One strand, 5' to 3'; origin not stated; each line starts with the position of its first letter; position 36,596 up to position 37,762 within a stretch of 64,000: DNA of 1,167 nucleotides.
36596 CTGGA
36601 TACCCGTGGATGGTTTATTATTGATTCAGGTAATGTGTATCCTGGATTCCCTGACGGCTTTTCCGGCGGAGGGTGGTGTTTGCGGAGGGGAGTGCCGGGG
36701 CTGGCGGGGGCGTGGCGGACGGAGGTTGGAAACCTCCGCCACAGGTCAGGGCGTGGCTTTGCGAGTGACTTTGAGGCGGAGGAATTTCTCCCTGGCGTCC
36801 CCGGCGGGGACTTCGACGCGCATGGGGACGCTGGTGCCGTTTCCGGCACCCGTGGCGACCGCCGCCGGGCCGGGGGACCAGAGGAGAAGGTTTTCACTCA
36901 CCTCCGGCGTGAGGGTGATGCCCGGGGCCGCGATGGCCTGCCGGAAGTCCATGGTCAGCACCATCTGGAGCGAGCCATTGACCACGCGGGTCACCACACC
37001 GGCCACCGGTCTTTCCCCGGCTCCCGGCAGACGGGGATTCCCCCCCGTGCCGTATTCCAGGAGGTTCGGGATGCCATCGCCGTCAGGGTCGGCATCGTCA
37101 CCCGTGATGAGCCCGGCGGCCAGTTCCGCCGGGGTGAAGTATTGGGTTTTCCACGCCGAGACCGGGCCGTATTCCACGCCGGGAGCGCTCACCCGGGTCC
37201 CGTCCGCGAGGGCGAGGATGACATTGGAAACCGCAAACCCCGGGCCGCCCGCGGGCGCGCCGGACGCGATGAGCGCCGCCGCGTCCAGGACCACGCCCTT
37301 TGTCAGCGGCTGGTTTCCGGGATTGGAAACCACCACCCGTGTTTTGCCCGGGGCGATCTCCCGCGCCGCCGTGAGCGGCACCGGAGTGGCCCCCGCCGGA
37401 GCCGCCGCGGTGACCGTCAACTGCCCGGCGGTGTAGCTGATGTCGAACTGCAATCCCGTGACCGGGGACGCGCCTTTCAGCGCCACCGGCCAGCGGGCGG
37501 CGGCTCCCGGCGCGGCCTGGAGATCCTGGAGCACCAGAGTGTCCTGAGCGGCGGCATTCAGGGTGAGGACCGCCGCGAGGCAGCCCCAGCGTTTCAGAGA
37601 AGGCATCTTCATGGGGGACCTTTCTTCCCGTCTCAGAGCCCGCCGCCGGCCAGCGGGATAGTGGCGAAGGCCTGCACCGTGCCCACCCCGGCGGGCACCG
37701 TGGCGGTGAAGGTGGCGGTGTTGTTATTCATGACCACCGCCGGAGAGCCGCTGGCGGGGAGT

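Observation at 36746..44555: Three-gene surface operon pairing a dockerin-bearing giant with a cohesin-like protein (non-cellulosomal cohesin-dockerin system?)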

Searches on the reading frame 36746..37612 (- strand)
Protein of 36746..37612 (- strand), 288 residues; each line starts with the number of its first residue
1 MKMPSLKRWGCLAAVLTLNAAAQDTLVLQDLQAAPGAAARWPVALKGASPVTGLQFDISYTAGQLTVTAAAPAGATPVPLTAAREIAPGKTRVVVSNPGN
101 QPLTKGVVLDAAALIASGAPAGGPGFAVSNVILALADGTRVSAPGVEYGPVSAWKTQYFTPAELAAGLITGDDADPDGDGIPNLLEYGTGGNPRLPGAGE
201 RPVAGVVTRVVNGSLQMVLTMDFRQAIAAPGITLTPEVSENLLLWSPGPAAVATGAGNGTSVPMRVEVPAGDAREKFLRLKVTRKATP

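Call 3: search_protein_families(library=pfam, proteins=[window:36746-37612:-], max_evalue=1)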
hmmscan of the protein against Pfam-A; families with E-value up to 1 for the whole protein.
window:36746-37612:- (288 aa): 1 family
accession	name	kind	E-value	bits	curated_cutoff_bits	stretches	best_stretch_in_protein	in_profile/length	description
PF00963.24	Cohesin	-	0.0036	17.9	24.1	1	26-122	3-108/139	Cohesin domain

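Call 5: search_protein_families(library=ncbifam, proteins=[window:36746-37612:-], max_evalue=1)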
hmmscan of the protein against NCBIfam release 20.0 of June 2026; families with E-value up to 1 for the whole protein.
window:36746-37612:- (288 aa): 0 families

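Call 6: search_solved_structures(query=window:36746-37612:-, max_evalue=10, show_alignments=3)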
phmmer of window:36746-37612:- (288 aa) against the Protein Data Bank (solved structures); distinct sequences matched with E-value up to 10: 0.

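Call 7: find_homologous_proteins(query=window:36746-37612:-, max_evalue=0.001)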
Query window:36746-37612:- (288 aa): 6 proteins with E <= 0.001 among 8000 candidates.
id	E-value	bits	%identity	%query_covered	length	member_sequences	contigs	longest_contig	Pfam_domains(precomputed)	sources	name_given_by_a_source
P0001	7.7e-175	598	100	98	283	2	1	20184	-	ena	-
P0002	5.9e-19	87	38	33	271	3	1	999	-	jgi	jgi:hypothetical protein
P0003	1.9e-10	59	35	55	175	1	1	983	-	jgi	jgi:hypothetical protein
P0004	1.8e-7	49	31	59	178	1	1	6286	-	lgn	-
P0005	1.1e-6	47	34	47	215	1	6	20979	-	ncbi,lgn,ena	-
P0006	1.4e-4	40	38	45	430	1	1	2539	PF25275.2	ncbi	-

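Call 9: find_encoding_contigs(protein=P0001, flank=10000, max_places=5)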
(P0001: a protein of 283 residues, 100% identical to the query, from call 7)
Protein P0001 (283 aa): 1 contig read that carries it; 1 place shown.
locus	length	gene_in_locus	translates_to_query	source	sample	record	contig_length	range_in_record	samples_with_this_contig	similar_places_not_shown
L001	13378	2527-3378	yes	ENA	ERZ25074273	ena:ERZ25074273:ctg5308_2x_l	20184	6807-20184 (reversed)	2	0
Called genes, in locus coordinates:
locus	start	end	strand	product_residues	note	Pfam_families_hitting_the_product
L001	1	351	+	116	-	?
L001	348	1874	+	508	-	PF13854:Kelch_HCF, PF24681:Kelch_KLHDC2_KLHL20_DRC7, PF24981:Beta-prop_ATRN-LZTR1, PF13415:Beta-prop_FBX42, PF24681:Kelch_KLHDC2_KLHL20_DRC7, PF24981:Beta-prop_ATRN-LZTR1, PF13418:Beta-prop_TYW4, PF13854:Kelch_HCF, +5 more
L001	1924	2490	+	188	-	-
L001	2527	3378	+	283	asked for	-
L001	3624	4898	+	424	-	PF22778:VCPO_2nd, PF01569:PAP2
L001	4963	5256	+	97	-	-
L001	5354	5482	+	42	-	-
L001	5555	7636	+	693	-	PF07583:PSCyt2, PF07587:PSD1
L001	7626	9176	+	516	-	-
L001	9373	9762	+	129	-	PF23500:DUF7133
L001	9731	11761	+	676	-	PF23500:DUF7133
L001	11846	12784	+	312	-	PF01261:AP_endonuc_2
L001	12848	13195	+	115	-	-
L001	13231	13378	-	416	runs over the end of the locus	PF00754:F5_F8_type_C (weak), PF22633:F5_F8_type_C_2, PF00754:F5_F8_type_C, PF22633:F5_F8_type_C_2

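Call 14: predict_structure(protein=window:36746-37612:-)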
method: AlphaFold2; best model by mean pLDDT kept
length: 288 residues; sequences in the alignment: 1
mean_pLDDT: 33.0   pTM: 0.21
mean pLDDT of the five models: 33.0, 31.7, 30.3, 29.1, 28.1
residues with pLDDT >= 90: 0; 70-90: 0; 50-70: 0; < 50: 288
segments of 3 or more residues with pLDDT < 50: 1-288
pLDDT, mean of each block of 10 residues (from residue 1): 28 32 35 38 34 41 41 37 33 37 28 26 25 22 23 29 32 33 27 34 37 37 35 37 34 32 40 38 34
secondary structure, 60 per line:
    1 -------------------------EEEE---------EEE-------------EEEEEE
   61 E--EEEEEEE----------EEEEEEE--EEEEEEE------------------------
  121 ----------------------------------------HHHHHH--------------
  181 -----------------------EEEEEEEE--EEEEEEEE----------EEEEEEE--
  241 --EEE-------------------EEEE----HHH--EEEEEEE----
elements in order: E26-29 E39-41 E55-61 E64-70 E81-87 E90-96 H161-166 E204-211 E214-221 E232-238 E243-245 E265-268 E278-284

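Call 17: search_protein_families(library=pfam, alignment_id=A1, max_evalue=0.01)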
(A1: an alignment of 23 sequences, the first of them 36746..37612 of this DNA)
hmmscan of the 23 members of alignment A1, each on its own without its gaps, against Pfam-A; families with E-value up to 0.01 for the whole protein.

A. member 1, window:36746-37612:- (288 aa): 1 family
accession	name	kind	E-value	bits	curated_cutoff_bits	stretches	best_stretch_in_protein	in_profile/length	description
PF00963.24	Cohesin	-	0.0036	17.9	24.1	1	26-122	3-108/139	Cohesin domain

B. families by the number of members that match (of 23 scanned): 2 families
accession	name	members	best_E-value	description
PF00963.24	Cohesin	6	4e-06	Cohesin domain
PF13163.11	DUF3999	2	0.0025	Protein of unknown function (DUF3999)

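Call 18: search_solved_structures(query=A1, max_evalue=10, show_alignments=3)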
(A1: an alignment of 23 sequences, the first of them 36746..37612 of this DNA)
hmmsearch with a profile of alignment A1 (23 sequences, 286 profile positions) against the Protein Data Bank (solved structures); distinct sequences matched with E-value up to 10: 10.
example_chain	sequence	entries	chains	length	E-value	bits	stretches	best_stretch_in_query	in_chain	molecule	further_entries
2jh2_A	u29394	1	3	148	0.00057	22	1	58-133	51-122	O-GLCNACASE NAGJ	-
2o4e_A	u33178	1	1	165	0.00072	21.7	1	58-133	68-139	O-GlcNAcase nagJ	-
2ozn_A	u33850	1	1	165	0.00074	21.7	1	58-133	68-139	O-GlcNAcase nagJ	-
2w1n_A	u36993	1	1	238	0.0016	20.6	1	58-132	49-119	O-GLCNACASE NAGJ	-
6kg8_A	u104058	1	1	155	0.0023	20.1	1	27-131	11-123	Probably cellulosomal scaffolding protein, secreted cellulose-binding and cohesin domain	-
6kgc_A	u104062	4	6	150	0.0026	19.9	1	27-131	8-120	Probably cellulosomal scaffolding protein, secreted cellulose-binding and cohesin domain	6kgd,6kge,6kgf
5n5p_A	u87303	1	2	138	0.089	14.8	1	29-73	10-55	Putative cellulosomal scaffoldin protein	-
8rey_M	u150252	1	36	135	0.55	12.3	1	34-67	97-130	Flagellin-like protein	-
5bs5_A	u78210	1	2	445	1.2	11.2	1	27-71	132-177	3-phosphoshikimate 1-carboxyvinyltransferase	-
5buf_A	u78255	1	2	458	1.2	11.2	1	27-71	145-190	3-phosphoshikimate 1-carboxyvinyltransferase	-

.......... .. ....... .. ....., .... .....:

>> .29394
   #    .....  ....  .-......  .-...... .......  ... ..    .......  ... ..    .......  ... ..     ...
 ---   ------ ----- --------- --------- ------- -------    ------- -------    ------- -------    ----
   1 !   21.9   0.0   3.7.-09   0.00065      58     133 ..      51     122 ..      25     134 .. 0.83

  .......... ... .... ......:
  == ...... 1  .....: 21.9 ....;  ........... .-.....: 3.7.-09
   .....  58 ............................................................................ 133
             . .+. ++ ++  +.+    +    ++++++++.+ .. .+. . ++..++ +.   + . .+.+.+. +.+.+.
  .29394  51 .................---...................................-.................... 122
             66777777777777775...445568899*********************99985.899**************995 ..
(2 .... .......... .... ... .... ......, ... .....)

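Call 22: find_related_loci(query=A2, collection=genome_contigs, flank=10000)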
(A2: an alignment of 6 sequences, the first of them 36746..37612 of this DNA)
Query A2 (288 aa) in genome_contigs; peptide patterns used: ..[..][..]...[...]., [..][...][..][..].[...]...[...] (x = any residue, [..] = any of these).
599 stretches matched a pattern (row limit reached: there are more); 16 encode a relative of the query (tblastn E <= 1e-3); 16 distinct loci.
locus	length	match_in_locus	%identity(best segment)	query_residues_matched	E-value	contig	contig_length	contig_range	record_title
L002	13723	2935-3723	47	21-284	4e-72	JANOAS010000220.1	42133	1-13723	MAG: bacterium isolate VAR_18_metabat_284 VAR_18_k141_3603133, whole genome shotgun sequence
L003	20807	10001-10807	36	14-286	4e-35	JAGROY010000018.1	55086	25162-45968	MAG: Verrucomicrobiia bacterium isolate HKST-UBA30 2009_4086, whole genome shotgun sequence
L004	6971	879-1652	35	22-284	1e-32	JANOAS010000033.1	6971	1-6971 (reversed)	MAG: bacterium isolate VAR_18_metabat_284 VAR_18_k141_745027, whole genome shotgun sequence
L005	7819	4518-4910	42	153-285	2e-14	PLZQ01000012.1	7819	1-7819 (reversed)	MAG: Limisphaerales bacterium isolate palsa_1440 73.20120700_P3D.123_contig_81522, whole genome shotgun sequence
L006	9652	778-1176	40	151-284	8e-13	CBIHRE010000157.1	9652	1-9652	MAG TPA_asm: uncultured Akkermansia sp. isolate SRR18156201_concoct_26 genome assembly, contig: ERZ27336863.1715, whole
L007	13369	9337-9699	32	154-284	2e-12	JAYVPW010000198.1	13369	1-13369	MAG: Spartobacteria bacterium isolate GL72_UP_concoct_117 GL72_UP_concoct_117_197, whole genome shotgun sequence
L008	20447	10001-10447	30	142-283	3e-12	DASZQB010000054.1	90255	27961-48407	MAG TPA_asm: Verrucomicrobiales bacterium isolate SMAG_U5986 k141_292876, whole genome shotgun sequence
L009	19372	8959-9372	34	128-282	8e-12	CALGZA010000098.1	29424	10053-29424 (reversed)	MAG: uncultured Verrucomicrobiales bacterium isolate L2_Bin_Bin_4_1 genome assembly, contig: c_000000223977, whole genom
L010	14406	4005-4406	39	151-284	4e-10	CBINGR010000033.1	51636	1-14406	MAG TPA_asm: uncultured Akkermansia sp. isolate SRR16817036_binner123_Refined_37 genome assembly, contig: ERZ27393611.12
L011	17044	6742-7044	35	143-242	1e-9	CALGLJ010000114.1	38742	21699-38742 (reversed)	MAG: uncultured Verrucomicrobiales bacterium isolate R4_Bin_MAXBIN__016_1 genome assembly, contig: c_000002378983, whole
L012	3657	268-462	43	154-222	2e-8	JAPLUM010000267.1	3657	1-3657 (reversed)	MAG: Verrucomicrobia bacterium isolate LacPavin_0920_WC57_MAG_55_7 LacPavin_0920_WC57_scaffold_1545638, whole genome sho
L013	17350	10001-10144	35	153-200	6e-7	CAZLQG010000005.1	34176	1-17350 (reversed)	MAG TPA_asm: uncultured Candidatus Saccharibacteria bacterium isolate SRP178699_co2_524 genome assembly, contig: NODE_53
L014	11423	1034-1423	37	153-282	2e-5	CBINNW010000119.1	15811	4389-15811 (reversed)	MAG TPA_asm: uncultured Akkermansia sp. isolate SRR16817062_maxbin2_2 genome assembly, contig: ERZ27393189.818, whole ge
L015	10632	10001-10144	42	150-194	2e-5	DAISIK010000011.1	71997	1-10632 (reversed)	MAG TPA_asm: Puniceicoccaceae bacterium isolate CTOTU7306 NODE_292_length_71997_cov_34.310167, whole genome shotgun sequ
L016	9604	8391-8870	30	129-281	3e-5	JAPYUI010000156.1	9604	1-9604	MAG: Kiritimatiellia bacterium isolate PW8.maxbin2.208_sub PW8_8010_length_9604_cov_16.995602, whole genome shotgun sequ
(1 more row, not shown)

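Call 26: search_protein_families(library=pfam, proteins=[L002:193-2823:+, L002:2848-3735:+, L003:5590-8391:+, L003:8451-9977:+, L003:9779-10822:+, L003:10829-15787:+, L003:15784-17037:+, L003:17247-20207:+, L004:810-1661:+, L004:2183-5824:+], max_evalue=0.01)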
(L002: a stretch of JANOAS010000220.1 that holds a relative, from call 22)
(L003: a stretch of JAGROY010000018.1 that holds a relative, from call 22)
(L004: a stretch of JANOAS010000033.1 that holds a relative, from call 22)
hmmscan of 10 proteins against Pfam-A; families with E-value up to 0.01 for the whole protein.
L002:193-2823:+ (876 aa): 0 families

L002:2848-3735:+ (295 aa): 1 family
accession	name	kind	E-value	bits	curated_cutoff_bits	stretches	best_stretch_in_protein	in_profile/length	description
PF00963.24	Cohesin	-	3.1e-05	24.6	24.1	1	36-153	4-129/139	Cohesin domain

L003:5590-8391:+ (933 aa): 5 families
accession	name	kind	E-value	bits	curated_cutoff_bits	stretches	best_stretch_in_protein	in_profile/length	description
PF00069.31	Pkinase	-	7.3e-47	160.4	31.7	1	77-281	1-196/263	Protein kinase domain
PF07714.23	PK_Tyr_Ser-Thr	-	8.1e-32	111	23.1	1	80-282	4-205/258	Protein tyrosine and serine/threonine kinase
PF03109.22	ABC1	-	5.1e-08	32.8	22.9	1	114-229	112-220/244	ABC1 atypical kinase-like domain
PF01163.29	RIO1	-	0.0025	17.9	22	1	153-237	83-165/187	RIO domain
PF13424.12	TPR_12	-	0.0056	17.3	30.1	1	587-660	3-76/77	Tetratricopeptide repeat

L003:8451-9977:+ (508 aa): 3 families
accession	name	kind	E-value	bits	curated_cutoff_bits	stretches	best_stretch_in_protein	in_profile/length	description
PF01569.27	PAP2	-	1.1e-09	38.6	27.2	1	341-459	4-103/130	PAP2 superfamily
PF22778.2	VCPO_2nd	-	1.1e-07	32.5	27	1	338-477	2-163/177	VCPO second helical-bundle domain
PF17897.7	VCPO_N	-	0.0049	17.1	29.3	0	119-150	35-65/216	Vanadium chloroperoxidase N-terminal domain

L003:9779-10822:+ (347 aa): 0 families

L003:10829-15787:+ (1652 aa): 6 families
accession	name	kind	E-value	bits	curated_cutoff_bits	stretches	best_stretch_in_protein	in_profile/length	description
PF13205.12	Big_5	-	2e-12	48.2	23.6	1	1330-1439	1-103/105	Bacterial Ig-like domain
PF00404.24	Dockerin_1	-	6.8e-07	29.8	22.9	1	33-88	1-56/57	Dockerin type I domain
PF17957.7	Big_7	-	2.6e-06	28.4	24.1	1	1249-1301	13-65/70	Bacterial Ig domain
PF18884.5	TSP3_bac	-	4.2e-06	26.9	25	1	899-919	1-21/22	Bacterial TSP3 repeat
PF13620.12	CarboxypepD_reg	-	1.3e-05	25.9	32.3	1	221-277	2-55/82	Carboxypeptidase regulatory-like domain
PF13715.12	CarbopepD_reg_2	-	0.0005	20.5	32.2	1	221-275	1-49/88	CarboxypepD_reg-like domain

L003:15784-17037:+ (417 aa): 0 families

L003:17247-20207:+ (986 aa): 2 families
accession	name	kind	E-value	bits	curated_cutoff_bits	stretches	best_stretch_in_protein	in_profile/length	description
PF18998.6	Flg_new_2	-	1.1e-12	48.2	23.6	1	653-720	3-72/73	Divergent InlB B-repeat domain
PF19755.4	DUF6242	-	0.0013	19.1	29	0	480-527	171-217/217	Domain of unknown function (DUF6242)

L004:810-1661:+ (283 aa): 0 families

L004:2183-5824:+ (1213 aa): 2 families
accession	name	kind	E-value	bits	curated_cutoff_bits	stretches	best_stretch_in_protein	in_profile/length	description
PF07583.16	PSCyt2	-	1.7e-44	152.7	29.8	1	341-526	1-208/209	Protein of unknown function (DUF1549)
PF07587.16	PSD1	-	8.5e-39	133.9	28.5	1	588-814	1-240/244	Protein of unknown function (DUF1553)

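Call 33: predict_structure(alignment_id=A1)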
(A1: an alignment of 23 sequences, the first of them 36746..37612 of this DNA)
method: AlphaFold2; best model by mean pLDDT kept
length: 288 residues; sequences in the alignment: 23
mean_pLDDT: 89.8   pTM: 0.83
mean pLDDT of the five models: 89.8, 89.2, 88.0, 87.4, 87.3
residues with pLDDT >= 90: 221; 70-90: 37; 50-70: 29; < 50: 1
segments of 3 or more residues with pLDDT < 50: none
pLDDT, mean of each block of 10 residues (from residue 1): 58 62 87 92 92 95 90 71 96 94 88 94 94 95 90 95 92 95 97 88 94 92 96 97 96 94 96 89 87
secondary structure, 60 per line:
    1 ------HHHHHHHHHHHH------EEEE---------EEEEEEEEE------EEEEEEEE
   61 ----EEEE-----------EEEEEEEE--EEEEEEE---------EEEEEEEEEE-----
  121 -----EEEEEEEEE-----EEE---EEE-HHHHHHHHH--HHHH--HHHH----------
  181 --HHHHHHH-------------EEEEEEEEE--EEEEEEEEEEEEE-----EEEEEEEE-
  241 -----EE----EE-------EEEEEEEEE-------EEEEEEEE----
elements in order: H7-18 E25-28 E38-46 E53-60 E65-68 E80-87 E90-96 E106-115 E126-134 E140-142 E146-148 H150-158 H161-164 H167-170 H183-189 E203-211 E214-226 E232-239 E261-269 E277-284

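Call 35: fold_search(model_id=the predicted structure, library=pdb)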
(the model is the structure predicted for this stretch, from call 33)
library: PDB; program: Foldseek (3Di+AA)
matches with E <= 10: 1775; with E <= 0.001: 141
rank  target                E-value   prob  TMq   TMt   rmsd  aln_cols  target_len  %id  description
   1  6kge_A                6.7e-07  1.00  0.35  0.67   3.1       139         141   22  Crystal structure of CaDoc0917(R16D)-CaCohA2 complex at pH 5.5 (released 2020-07-08)
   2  6kgc_A                7.1e-07  1.00  0.37  0.68   3.3       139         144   22  Crystal structure of CaDoc0917(R49D)-CaCohA2 complex at pH 5.4 (released 2020-07-08)
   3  6kgf_A                1.4e-06  1.00  0.36  0.66   3.2       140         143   21  Crystal structure of CaDoc0917(R16D)-CaCohA2 complex at pH 8.2 (released 2020-07-08)
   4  5nrm_A                1.9e-06  1.00  0.34  0.62   4.6       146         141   20  Crystal structure of the sixth cohesin from Acetivibrio cellulolyticus' scaffoldin B in complex with Cel5 dockerin S51 (released 2018-01-31)
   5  6kgf_C                2.1e-06  1.00  0.34  0.60   3.8       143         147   22  Crystal structure of CaDoc0917(R16D)-CaCohA2 complex at pH 8.2 (released 2020-07-08)
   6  5nrk_A                2.2e-06  1.00  0.35  0.63   3.7       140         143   18  Crystal structure of the sixth cohesin from Acetivibrio cellulolyticus' scaffoldin B in complex with Cel5 dockerin S15 (released 2018-01-31)
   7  6kgd_A                2.9e-06  1.00  0.37  0.67   3.3       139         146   22  Crystal structure of CaDoc0917(R49D)-CaCohA2 complex at pH 8.0 (released 2020-07-08)
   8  2w1n                  3.3e-06  1.00  0.31  0.38  16.0       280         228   13  cohesin and fibronectin type-III double module construct from the Clostridium perfringens glycoside hydrolase GH84C (released 2009-02-03)
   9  6kg8_MODEL_1_A        3.7e-06  1.00  0.33  0.57   5.0       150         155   21  Solution structure of CaCohA2 from Clostridium acetobutylicum (released 2020-07-08)
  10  2xdh                  9.8e-06  1.00  0.35  0.67   3.7       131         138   15  Non-cellulosomal cohesin from the hyperthermophilic archaeon Archaeoglobus fulgidus (released 2010-05-26)
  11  3fnk_B                2.4e-05  1.00  0.34  0.53   4.4       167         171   12  Crystal structure of the second type II cohesin module from the cellulosomal adaptor ScaA scaffoldin of Acetivibrio ce (released 2009-06-23)
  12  3fnk_A                2.6e-05  1.00  0.34  0.52   4.3       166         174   12  Crystal structure of the second type II cohesin module from the cellulosomal adaptor ScaA scaffoldin of Acetivibrio ce (released 2009-06-23)
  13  5k39_A                3.1e-05  1.00  0.32  0.50   4.7       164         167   12  THE TYPE II COHESIN DOCKERIN COMPLEX FROM CLOSTRIDIUM THERMOCELLUM (released 2017-03-29)
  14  4fl4_B                3.3e-05  1.00  0.33  0.53   4.6       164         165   12  Scaffoldin conformation and dynamics revealed by a ternary complex from the Clostridium thermocellum cellulosome (released 2012-06-27)
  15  1zv9                  3.3e-05  1.00  0.33  0.51   4.6       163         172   12  Crystal structure analysis of a type II cohesin domain from the cellulosome of Acetivibrio cellulolyticus- SeMet derivat (released 2006-06-13)
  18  2jh2_C                3.9e-05  1.00  0.34  0.69   3.9       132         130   20  X-ray crystal structure of a cohesin-like module from Clostridium perfringens (released 2007-11-06)
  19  2jh2_A                3.9e-05  1.00  0.33  0.67   4.1       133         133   20  X-ray crystal structure of a cohesin-like module from Clostridium perfringens (released 2007-11-06)
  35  2jh2_B                1.2e-04  1.00  0.33  0.65   4.1       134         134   19  X-ray crystal structure of a cohesin-like module from Clostridium perfringens (released 2007-11-06)
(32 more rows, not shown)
